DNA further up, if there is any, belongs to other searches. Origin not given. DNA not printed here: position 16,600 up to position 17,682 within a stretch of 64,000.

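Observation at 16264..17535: Orphan ECF-type sigma factor fused to an unrecognised soluble 255-aa C-terminal domain, with no anti-sigma gene nearby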

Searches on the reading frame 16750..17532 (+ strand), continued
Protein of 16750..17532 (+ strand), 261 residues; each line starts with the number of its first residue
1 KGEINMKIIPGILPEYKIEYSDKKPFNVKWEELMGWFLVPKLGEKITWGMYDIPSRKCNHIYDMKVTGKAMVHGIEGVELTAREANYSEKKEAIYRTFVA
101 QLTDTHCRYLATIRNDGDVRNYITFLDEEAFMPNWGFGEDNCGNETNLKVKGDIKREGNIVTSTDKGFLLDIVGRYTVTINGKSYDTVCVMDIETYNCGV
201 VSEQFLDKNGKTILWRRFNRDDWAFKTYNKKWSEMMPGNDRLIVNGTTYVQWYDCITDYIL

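Call 40: fold_search(model_id=the predicted structure, library=pdb)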
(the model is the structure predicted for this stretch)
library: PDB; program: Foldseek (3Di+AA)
matches with E <= 10: 687; with E <= 0.001: 2
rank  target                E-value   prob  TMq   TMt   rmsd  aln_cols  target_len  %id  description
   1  3fzx                  7.1e-04  1.00  0.39  0.45  10.4       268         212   10  CRYSTAL STRUCTURE OF A PUTATIVE EXPORTED PROTEIN WITH YMCC-LIKE FOLD (BF2203) FROM BACTEROIDES FRAGILIS NCTC 9343 AT 2.2 (released 2009-02-03)
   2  4fvs_A                9.2e-04  1.00  0.33  0.39  12.8       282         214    7  Crystal structure of a putative lipoprotein (BDI_3050) from Parabacteroides distasonis ATCC 8503 at 2.70 A resolution (released 2012-07-25)
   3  4fvs_E                1.6e-03  0.97  0.29  0.34  16.7       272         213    8  Crystal structure of a putative lipoprotein (BDI_3050) from Parabacteroides distasonis ATCC 8503 at 2.70 A resolution (released 2012-07-25)
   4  8h2i_cE               3.5e-02  0.07  0.13  0.12  20.0       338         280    8  Near-atomic structure of five-fold averaged PBCV-1 capsid (released 2022-11-16)
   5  4tq2                  5.3e-02  0.44  0.23  0.30  12.6       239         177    7  Structure of S-type Phycobiliprotein Lyase CPES from Guillardia theta (released 2014-08-13)
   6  7n3v_A                6.8e-02  0.16  0.22  0.21  19.1       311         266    7  Crystal structure of Mycobacterium smegmatis LmcA (released 2022-04-13)
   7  3taw                  8.4e-02  0.15  0.20  0.17  17.3       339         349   11  Crystal structure of a putative glycoside hydrolase (BDI_3141) from Parabacteroides distasonis ATCC 8503 at 1.70 A resol (released 2011-08-24)
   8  5zm8_A                9.4e-02  0.16  0.15  0.11  16.4       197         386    6  Crystal structure of ORP2-ORD in complex with PI(4,5)P2 (released 2019-01-02)
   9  5zm8_B                1.2e-01  0.16  0.15  0.11  16.5       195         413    8  Crystal structure of ORP2-ORD in complex with PI(4,5)P2 (released 2019-01-02)
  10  7cyz_B                1.3e-01  0.08  0.12  0.09  17.7       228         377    7  The structure of human ORP3 OSBP-related domain (released 2020-10-28)
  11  7sfp                  1.6e-01  0.25  0.20  0.29  14.3       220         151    6  Crystal structure of OssO, a spirocyclase involved in the biosynthesis of ossamycin (released 2022-08-17)
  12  3b7k_B                1.6e-01  0.06  0.14  0.14  17.4       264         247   10  Human Acyl-coenzyme A thioesterase 12 (released 2007-11-13)
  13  2x32_A                1.8e-01  0.09  0.14  0.19  16.6       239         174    7  Structure of a polyisoprenoid binding domain from Saccharophagus degradans implicated in plant cell wall breakdown (released 2010-03-23)
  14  3b7k_C                1.9e-01  0.05  0.14  0.14  16.4       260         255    8  Human Acyl-coenzyme A thioesterase 12 (released 2007-11-13)
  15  7zu8_A                2.0e-01  0.06  0.12  0.11  16.3       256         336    9  Crystal Structure of the zymogen form of the glutamic-class prolyl-endopeptidase neprosin at 2.05 A resolution in pres (released 2022-08-10)
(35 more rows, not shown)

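Call 50: search_solved_structures(query=A3, max_evalue=10)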
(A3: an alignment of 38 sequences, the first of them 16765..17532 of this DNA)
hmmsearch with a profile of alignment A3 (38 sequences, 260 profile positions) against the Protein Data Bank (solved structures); distinct sequences matched with E-value up to 10: 1.
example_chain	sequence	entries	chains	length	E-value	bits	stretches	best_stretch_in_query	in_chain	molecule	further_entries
1o7d_D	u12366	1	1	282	0.62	12.6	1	202-243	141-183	Lysosomal alpha-mannosidase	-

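Call 51: search_protein_families(library=pfam, alignment_id=A3, max_evalue=1)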
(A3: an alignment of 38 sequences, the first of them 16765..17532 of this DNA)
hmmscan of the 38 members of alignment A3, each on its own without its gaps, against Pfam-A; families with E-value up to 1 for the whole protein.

A. member 1, window:16765-17532:+ (256 aa): 1 family
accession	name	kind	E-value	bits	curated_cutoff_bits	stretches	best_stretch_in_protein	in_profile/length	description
PF17791.7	MG3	-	0.064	14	23.1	0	154-206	15-70/84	Macroglobulin domain MG3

B. families by the number of members that match (of 38 scanned): 10 families
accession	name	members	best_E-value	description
PF05989.17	Chordopox_A35R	1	0.029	Chordopoxvirus A35R protein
PF17791.7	MG3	1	0.064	Macroglobulin domain MG3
PF13031.12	DUF3892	1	0.084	Protein of unknown function (DUF3892)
PF25416.1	GRHL1_C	1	0.11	GRHL1-like, C-terminal domain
PF00388.25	PI-PLC-X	1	0.13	Phosphatidylinositol-specific phospholipase C, X domain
PF10590.14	PNP_phzG_C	1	0.14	Pyridoxine 5'-phosphate oxidase C-terminal dimerisation region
PF10733.14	DUF2525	1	0.2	Protein of unknown function (DUF2525)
PF15976.11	CooC_C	1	0.21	CS1-pili formation C-terminal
PF17551.7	DUF5463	1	0.63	Family of unknown function (DUF5463)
PF19135.5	DUF5818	1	0.87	Protein of unknown function (DUF5818)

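Call 52: search_protein_families(library=ncbifam, proteins=[window:16765-17532:+, P0171, P0203], max_evalue=1)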
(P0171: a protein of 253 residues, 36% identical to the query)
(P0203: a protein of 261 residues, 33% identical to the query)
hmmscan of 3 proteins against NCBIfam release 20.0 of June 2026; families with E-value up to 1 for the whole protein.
window:16765-17532:+ (256 aa): 6 families
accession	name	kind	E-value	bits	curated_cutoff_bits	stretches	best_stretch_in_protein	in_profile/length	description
NF006297.0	PRK08486.1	equivalog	0.044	13.9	212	1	172-225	37-91/182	single-stranded DNA-binding protein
NF000399.2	blaFOX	exception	0.071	12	850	1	161-232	102-164/382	FOX family cephalosporin-hydrolyzing class C beta-lactamase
NF000422.6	blaPDC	exception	0.091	11.9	865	1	159-241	106-180/397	PDC family class C beta-lactamase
NF000519.2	blaPDC_var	exception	0.11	11.7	900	1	158-207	105-154/397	PDC variant family class C beta-lactamase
NF000187.3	BlaMIR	exception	0.15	11.1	882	1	164-218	105-158/381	MIR family cephalosporin-hydrolyzing class C beta-lactamase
NF038359.1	blaPRC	exception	0.15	11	820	1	165-206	104-145/379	PRC family class C beta-lactamase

P0171 (253 aa): 1 family
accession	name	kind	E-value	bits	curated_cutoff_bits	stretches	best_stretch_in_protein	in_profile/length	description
NF005584.0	PRK07282.1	equivalog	0.047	12.2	970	1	122-188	415-483/566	acetolactate synthase large subunit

P0203 (261 aa): 0 families

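Call 61: search_protein_families(library=pfam, proteins=[P0208, P0149, P0157, P0136, P0123, P0154, P0209, P0245, P0220, P0128], max_evalue=0.01)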
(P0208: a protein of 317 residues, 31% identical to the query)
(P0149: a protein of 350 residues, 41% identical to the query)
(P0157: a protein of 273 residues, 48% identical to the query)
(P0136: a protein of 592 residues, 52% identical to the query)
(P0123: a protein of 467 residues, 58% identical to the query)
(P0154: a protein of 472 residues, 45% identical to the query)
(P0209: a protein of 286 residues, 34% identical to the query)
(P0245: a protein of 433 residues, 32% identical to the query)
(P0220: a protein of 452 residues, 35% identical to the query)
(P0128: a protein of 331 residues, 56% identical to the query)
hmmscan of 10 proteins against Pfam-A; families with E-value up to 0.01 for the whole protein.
P0208 (317 aa): 8 families
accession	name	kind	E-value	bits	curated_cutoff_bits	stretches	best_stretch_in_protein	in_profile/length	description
PF01381.28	HTH_3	-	2.7e-15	56.6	23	1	7-61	1-55/55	Helix-turn-helix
PF13560.12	HTH_31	-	7.1e-12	45.9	27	1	3-60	2-60/64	Helix-turn-helix domain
PF12844.13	HTH_19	-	5.6e-11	42.6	30.2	1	4-62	1-59/64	Helix-turn-helix domain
PF13443.12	HTH_26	-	1.6e-05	25.5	22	1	6-62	1-58/63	Cro/C1-type HTH DNA-binding domain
PF07022.19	Phage_CI_repr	-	0.0001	23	22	1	17-65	13-61/65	Bacteriophage CI repressor helix-turn-helix domain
PF13518.12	HTH_28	-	0.00017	22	25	1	9-38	6-35/52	Helix-turn-helix domain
PF13384.12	HTH_23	-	0.0008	19.6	24.6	1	7-35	10-37/50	Homeodomain-like domain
PF08279.18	HTH_11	-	0.00082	19.7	25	1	7-33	6-33/55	HTH domain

P0149 (350 aa): 1 family
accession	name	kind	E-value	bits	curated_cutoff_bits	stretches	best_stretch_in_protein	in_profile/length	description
PF08765.17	Mor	-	0.0043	17.5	24.9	0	13-86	34-95/107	Mor transcription activator family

P0157 (273 aa): 1 family
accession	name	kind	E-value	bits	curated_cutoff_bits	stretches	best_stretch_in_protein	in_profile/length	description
PF08281.18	Sigma70_r4_2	-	0.00056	20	25.7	1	2-26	28-52/54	Sigma-70, region 4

P0136 (592 aa): 3 families
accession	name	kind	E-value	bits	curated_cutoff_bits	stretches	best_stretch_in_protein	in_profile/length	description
PF08281.18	Sigma70_r4_2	-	8.3e-12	45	25.7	1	101-151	2-52/54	Sigma-70, region 4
PF04542.20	Sigma70_r2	-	5.3e-11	42.6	24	1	9-75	1-69/71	Sigma-70 region 2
PF04545.22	Sigma70_r4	-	1.9e-09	37.3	24.1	1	108-149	3-44/50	Sigma-70, region 4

P0123 (467 aa): 3 families
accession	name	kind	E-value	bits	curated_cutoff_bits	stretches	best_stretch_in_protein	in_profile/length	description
PF04542.20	Sigma70_r2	-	1.1e-12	48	24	1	8-71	2-67/71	Sigma-70 region 2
PF04545.22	Sigma70_r4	-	2.5e-12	46.5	24.1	1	113-155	2-44/50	Sigma-70, region 4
PF08281.18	Sigma70_r4_2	-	8.7e-12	44.9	25.7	1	107-156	2-51/54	Sigma-70, region 4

P0154 (472 aa): 3 families
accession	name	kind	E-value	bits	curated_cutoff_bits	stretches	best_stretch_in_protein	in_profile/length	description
PF08281.18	Sigma70_r4_2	-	2.2e-13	50.1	25.7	1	108-157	4-53/54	Sigma-70, region 4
PF04542.20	Sigma70_r2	-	8.3e-10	38.8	24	1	9-80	1-70/71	Sigma-70 region 2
PF04545.22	Sigma70_r4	-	4e-09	36.3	24.1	1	112-159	2-49/50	Sigma-70, region 4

P0209 (286 aa): 0 families

P0245 (433 aa): 5 families
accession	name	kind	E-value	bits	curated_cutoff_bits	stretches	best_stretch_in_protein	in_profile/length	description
PF04545.22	Sigma70_r4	-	3.6e-10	39.6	24.1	1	121-166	5-50/50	Sigma-70, region 4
PF04542.20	Sigma70_r2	-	1.9e-09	37.6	24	1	25-87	4-70/71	Sigma-70 region 2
PF08281.18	Sigma70_r4_2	-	1.3e-06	28.3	25.7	1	121-163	11-53/54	Sigma-70, region 4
PF04297.20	UPF0122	-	0.0013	19.4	22.7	1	113-155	10-52/101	Putative helix-turn-helix protein, YlxM / p13 like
PF14493.12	HTH_40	-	0.0038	17.9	27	1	124-172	1-48/89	Helix-turn-helix domain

P0220 (452 aa): 5 families
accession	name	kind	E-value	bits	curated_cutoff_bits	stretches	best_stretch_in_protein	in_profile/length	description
PF04542.20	Sigma70_r2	-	1.7e-18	66.6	24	1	23-91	1-71/71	Sigma-70 region 2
PF07638.17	Sigma70_ECF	-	4.4e-08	33.7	21.1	1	58-174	64-182/185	ECF sigma factor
PF08281.18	Sigma70_r4_2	-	6.1e-07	29.4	25.7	1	137-171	20-54/54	Sigma-70, region 4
PF04545.22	Sigma70_r4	-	6.8e-05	22.7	24.1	1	137-172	14-49/50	Sigma-70, region 4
PF14493.12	HTH_40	-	0.00019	22.1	27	1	132-167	2-36/89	Helix-turn-helix domain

P0128 (331 aa): 0 families

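Call 67: fold_search(model_id=the predicted structure, library=viral)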
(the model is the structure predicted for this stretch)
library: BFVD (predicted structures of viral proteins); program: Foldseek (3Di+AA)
matches with E <= 10: 537; with E <= 0.001: 0
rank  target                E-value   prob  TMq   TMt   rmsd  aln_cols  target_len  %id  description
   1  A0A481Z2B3            3.5e-02  0.10  0.14  0.13  16.7       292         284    8  Proliferating cell nuclear antigen [Pithovirus LCPAC001]
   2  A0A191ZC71            6.3e-02  0.14  0.16  0.12  20.8       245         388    7  Uncharacterized protein [Erwinia phage vB_EamM_Special G]
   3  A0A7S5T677            6.7e-02  0.77  0.18  0.24  11.6       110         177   11  (no name in the UniProt tables at hand)
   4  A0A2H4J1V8            8.2e-02  0.07  0.13  0.12  18.1       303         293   10  Uncharacterized protein [uncultured Caudovirales phage]
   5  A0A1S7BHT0            9.1e-02  0.07  0.11  0.12  18.4       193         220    7  (no name in the UniProt tables at hand)
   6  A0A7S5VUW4            1.1e-01  0.60  0.16  0.20  10.5        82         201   12  (no name in the UniProt tables at hand)
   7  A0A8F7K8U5            1.4e-01  0.08  0.12  0.08  18.0       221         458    8  UL112.2 [Panine betaherpesvirus 2]
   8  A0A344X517            1.5e-01  0.06  0.14  0.12  18.1       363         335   10  Hemagglutinin-neuraminidase [Avian paramyxovirus 1]
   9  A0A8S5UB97            1.7e-01  0.11  0.17  0.11  21.5       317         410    7  Uncharacterized protein [Caudovirales sp. ctcT39]
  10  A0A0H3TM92            1.8e-01  0.09  0.12  0.15  16.4       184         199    9  (no name in the UniProt tables at hand)
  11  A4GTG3                1.9e-01  0.06  0.08  0.03  21.4       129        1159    5  Envelope polyprotein [Walleye dermal sarcoma virus]
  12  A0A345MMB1            2.0e-01  0.14  0.15  0.20  16.7       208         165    8  (no name in the UniProt tables at hand)
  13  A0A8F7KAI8            2.3e-01  0.08  0.13  0.10  17.6       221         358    8  UL112.1 [Panine betaherpesvirus 2]
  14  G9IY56                2.7e-01  0.04  0.11  0.11  17.5       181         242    6  Virion protein [Human herpesvirus 3]
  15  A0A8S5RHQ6            3.1e-01  0.10  0.18  0.15  16.6       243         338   10  OmpA-like domain-containing protein [virus sp. ctML55]
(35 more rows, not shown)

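Call 68: list_cluster_members(proteins=[P0219, P0287, P0319, P0328, P0329, P0324, P0346, P0352, P0001, P0092])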
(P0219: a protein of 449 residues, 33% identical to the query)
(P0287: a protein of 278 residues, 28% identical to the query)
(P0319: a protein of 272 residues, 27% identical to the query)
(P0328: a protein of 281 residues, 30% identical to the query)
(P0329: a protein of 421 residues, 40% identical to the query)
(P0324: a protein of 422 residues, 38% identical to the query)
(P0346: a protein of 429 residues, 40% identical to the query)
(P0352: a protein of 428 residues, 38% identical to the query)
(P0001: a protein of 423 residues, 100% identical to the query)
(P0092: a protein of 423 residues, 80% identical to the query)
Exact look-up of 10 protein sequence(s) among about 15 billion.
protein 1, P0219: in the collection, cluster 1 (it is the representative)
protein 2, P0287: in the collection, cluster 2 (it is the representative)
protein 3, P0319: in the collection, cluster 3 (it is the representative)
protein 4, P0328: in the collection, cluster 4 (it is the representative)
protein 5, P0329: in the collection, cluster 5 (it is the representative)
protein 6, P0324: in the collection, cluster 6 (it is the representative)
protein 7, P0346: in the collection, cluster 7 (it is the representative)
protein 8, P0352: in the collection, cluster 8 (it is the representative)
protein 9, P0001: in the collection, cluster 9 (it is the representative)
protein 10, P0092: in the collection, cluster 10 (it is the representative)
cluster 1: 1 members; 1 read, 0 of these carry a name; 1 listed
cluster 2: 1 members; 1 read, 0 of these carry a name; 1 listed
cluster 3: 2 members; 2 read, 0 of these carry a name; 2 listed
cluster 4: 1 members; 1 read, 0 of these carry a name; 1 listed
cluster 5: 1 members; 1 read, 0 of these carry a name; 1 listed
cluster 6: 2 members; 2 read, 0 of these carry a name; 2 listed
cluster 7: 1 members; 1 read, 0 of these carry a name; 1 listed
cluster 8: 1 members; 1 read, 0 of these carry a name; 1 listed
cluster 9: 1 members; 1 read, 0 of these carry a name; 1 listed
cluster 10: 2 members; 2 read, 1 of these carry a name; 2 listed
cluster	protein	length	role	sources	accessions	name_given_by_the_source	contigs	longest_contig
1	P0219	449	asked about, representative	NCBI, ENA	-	-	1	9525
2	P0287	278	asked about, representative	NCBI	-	-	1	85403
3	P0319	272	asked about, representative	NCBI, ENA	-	-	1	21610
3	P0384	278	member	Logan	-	-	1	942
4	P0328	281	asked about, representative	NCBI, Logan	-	-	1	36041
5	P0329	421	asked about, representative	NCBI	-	-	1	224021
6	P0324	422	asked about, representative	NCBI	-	-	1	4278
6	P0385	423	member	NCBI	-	-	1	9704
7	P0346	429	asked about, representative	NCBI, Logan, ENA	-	-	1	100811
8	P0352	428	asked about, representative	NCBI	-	-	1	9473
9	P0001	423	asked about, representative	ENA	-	-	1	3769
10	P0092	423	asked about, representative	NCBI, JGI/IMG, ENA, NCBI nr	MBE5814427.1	MAG: RNA polymerase sigma factor [Clostridiales bacterium] | RNA polymerase sigma factor [Clostridiales bacterium]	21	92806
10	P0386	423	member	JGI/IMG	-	-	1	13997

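Call 69: find_homologous_proteins(query=P0197, max_evalue=1e-10)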
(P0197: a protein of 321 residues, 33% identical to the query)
Query P0197 (321 aa): 8 proteins with E <= 1e-10 among 2363 candidates.
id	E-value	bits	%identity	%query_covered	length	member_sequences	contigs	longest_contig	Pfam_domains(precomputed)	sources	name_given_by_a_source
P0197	1.0e-219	747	100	100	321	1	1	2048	PF12844.14,PF01381.29,PF07022.20,PF13560.13,PF13443.13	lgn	-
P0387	3.4e-37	147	33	78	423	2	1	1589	PF04545.23,PF04542.21,PF08281.19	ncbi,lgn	-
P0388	4.3e-34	137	31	100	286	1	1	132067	PF12844.14,PF01381.29,PF13560.13,PF13443.13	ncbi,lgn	-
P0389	9.2e-34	135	33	87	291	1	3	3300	PF12844.14,PF01381.29,PF13560.13,PF13443.13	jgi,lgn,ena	jgi:transcriptional regulator with XRE-family HTH domain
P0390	2.7e-32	131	32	99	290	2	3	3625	PF12844.14,PF01381.29,PF13443.13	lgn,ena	-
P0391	7.8e-32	129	30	100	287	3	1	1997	PF12844.14,PF01381.29,PF13560.13,PF13443.13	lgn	-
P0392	8.5e-32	129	29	95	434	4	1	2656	PF04545.23,PF04542.21,PF08281.19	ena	-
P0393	4.3e-12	64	63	20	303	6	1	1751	PF12844.14,PF01381.29,PF13560.13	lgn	-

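Call 71: find_encoding_contigs(protein=P0388, flank=5000, max_places=2)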
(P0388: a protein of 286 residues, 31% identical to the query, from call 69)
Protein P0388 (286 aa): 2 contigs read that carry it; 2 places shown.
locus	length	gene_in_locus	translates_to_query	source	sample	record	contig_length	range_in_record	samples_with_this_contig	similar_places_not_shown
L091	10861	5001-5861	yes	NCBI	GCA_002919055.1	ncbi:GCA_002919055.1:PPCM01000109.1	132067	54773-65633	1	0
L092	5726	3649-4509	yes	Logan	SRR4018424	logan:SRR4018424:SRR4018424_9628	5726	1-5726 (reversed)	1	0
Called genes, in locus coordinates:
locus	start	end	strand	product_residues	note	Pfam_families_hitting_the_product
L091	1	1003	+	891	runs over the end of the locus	PF01443:Viral_helicase1 (faint), PF00580:UvrD-helicase (weak), PF09848:SLFN-g3_helicase (faint), PF13086:AAA_11, PF13245:AAA_19, PF13087:AAA_12, PF13538:UvrD_C_2, PF10881:DUF2726, +1 more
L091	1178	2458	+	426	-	PF01547:SBP_bac_1, PF13416:SBP_bac_8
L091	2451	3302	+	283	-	-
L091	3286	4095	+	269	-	PF00528:BPD_transp_1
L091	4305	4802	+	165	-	-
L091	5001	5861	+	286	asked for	PF01381:HTH_3, PF12844:HTH_19, PF13443:HTH_26 (weak), PF13560:HTH_31 (weak)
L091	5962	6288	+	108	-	PF12650:DUF3784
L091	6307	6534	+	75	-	-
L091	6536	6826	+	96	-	-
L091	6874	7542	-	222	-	-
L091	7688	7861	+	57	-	-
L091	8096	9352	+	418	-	PF00817:IMS, PF11798:IMS_HHH, PF21999:IMS_HHH_1 (weak), PF11799:IMS_C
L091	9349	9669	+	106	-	PF08863:YolD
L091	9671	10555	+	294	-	PF00781:DAGK_cat, PF01513:NAD_kinase (weak), PF19279:YegS_C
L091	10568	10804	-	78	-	PF11823:Se_S_carrier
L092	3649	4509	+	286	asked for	PF01381:HTH_3, PF12844:HTH_19, PF13443:HTH_26 (weak), PF13560:HTH_31 (weak)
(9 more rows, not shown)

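Call 83: find_encoding_contigs(protein=P0203, flank=3500, max_places=1)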
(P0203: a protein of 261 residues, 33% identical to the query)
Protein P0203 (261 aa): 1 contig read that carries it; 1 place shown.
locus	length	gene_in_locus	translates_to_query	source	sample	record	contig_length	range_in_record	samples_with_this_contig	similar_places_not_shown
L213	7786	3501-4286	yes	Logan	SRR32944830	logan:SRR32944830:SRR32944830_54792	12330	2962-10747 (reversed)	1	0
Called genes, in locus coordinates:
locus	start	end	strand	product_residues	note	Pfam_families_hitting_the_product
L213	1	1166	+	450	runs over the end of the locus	PF01547:SBP_bac_1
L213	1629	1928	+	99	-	PF07521:RMMBL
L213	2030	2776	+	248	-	PF00702:Hydrolase, PF08282:Hydrolase_3, PF05116:S6PP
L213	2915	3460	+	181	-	PF04542:Sigma70_r2, PF08281:Sigma70_r4_2, PF04545:Sigma70_r4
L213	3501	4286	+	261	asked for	-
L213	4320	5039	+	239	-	PF18765:Polbeta (weak)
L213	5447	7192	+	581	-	PF00664:ABC_membrane, PF00005:ABC_tran, PF02463:SMC_N (faint)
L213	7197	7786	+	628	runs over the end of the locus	PF00664:ABC_membrane, PF00005:ABC_tran, PF13304:AAA_21 (faint)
